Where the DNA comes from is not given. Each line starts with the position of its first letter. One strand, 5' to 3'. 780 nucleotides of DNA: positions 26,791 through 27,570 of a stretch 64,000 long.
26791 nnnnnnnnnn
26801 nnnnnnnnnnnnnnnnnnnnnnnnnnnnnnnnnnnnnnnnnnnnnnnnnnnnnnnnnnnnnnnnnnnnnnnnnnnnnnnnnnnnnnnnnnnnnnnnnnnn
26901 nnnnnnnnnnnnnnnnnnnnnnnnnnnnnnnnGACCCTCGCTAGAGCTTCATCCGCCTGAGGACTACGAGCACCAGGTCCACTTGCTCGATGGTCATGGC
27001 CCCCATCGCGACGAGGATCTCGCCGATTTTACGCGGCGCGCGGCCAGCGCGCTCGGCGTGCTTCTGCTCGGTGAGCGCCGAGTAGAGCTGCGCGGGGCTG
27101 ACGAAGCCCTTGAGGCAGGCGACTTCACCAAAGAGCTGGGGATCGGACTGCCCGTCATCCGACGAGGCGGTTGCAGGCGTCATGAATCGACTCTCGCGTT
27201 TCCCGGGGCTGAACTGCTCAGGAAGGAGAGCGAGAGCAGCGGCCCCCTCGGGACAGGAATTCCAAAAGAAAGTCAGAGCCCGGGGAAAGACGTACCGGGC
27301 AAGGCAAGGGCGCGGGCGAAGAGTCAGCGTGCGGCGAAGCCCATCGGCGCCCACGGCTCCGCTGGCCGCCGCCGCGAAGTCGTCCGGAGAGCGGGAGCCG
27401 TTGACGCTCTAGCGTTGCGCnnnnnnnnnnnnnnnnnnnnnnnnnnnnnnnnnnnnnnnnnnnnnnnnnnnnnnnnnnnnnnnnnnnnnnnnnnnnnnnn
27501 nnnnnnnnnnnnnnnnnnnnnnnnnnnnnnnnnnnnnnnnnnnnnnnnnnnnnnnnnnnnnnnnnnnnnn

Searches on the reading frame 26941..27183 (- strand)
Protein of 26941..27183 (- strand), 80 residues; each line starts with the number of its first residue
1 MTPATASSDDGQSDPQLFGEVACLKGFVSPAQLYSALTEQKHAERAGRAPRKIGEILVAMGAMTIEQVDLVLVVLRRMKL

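Call 6: search_protein_families(library=pfam, proteins=[window:26941-27183:-], max_evalue=10)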
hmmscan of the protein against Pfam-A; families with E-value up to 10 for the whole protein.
window:26941-27183:- (80 aa): 1 family
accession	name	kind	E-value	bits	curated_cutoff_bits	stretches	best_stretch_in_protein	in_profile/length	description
PF12990.12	DUF3874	-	0.12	13.2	28.3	1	28-64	24-60/71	Domain of unknonw function from B. Theta Gene description (DUF3874)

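Call 7: search_protein_families(library=ncbifam, proteins=[window:26941-27183:-], max_evalue=10)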
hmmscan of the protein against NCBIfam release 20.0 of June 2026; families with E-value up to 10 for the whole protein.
window:26941-27183:- (80 aa): 3 families
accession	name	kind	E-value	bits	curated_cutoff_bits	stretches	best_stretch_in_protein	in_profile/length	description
NF053729.1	c-di-GMP_motif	domain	4.1e-08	32.9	38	1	19-72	3-50/53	cyclic di-GMP-binding domain-containing protein, MshE-related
NF007111.0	PRK09560.1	subfamily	0.046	12.5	423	1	16-65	92-141/389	Na(+)/H(+) antiporter NhaA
NF007112.0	PRK09561.1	subfamily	0.048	12.6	408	1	17-65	95-143/389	sodium/proton antiporter NhaA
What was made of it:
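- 26941..27183 (-): Copy A: intact 80-aa paralogue (ATG start). 80% aa and 81% nt identity to C. Locus tag ACT4PU_00500. NF053729 at 32.9 bits, below the cutoff (call 7).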

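Call 71: search_protein_families(library=phrogs, proteins=[window:26941-27183:-], max_evalue=0.01)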
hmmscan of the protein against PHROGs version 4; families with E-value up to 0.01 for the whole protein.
window:26941-27183:- (80 aa): 0 families

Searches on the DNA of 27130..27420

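Call 69: search_rna_families(source=window, start=27130, end=27420, threshold=evalue, max_evalue=1)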
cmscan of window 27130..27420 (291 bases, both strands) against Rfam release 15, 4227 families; matches with E-value up to 1: 0.
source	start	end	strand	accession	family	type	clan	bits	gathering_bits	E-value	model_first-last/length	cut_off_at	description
